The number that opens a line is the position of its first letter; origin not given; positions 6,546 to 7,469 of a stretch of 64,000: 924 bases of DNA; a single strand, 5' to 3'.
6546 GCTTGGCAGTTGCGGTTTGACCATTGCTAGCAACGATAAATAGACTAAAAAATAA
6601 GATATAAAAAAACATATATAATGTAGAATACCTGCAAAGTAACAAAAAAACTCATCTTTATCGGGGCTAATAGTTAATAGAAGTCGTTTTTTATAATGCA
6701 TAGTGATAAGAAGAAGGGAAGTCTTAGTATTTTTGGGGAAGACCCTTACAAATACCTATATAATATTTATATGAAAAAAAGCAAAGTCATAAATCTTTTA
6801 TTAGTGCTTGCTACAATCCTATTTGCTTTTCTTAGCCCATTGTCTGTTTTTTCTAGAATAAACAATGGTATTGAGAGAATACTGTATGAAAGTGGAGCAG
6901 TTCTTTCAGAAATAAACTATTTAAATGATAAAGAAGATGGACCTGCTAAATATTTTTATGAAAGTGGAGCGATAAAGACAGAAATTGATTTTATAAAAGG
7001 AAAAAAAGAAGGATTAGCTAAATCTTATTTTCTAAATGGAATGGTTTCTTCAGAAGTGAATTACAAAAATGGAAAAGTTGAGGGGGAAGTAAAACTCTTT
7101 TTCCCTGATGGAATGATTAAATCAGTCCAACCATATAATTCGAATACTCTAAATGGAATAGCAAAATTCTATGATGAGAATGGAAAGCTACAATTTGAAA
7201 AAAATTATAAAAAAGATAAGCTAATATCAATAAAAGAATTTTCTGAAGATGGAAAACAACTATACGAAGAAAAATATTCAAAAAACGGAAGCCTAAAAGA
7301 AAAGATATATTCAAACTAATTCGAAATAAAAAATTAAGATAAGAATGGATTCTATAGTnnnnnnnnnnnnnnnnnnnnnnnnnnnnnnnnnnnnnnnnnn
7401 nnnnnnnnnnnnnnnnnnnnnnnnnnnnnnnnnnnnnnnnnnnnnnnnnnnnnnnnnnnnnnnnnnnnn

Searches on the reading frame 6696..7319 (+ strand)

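Call 62: search_protein_families(library=pfam, proteins=[window:6696-7319:+], max_evalue=0.00001)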
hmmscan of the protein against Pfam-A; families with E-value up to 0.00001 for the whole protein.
window:6696-7319:+ (207 aa): 1 family
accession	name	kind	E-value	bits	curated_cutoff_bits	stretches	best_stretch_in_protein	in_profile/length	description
PF07661.19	MORN_2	-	9.9e-24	81.1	29.6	0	152-173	1-22/22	MORN repeat variant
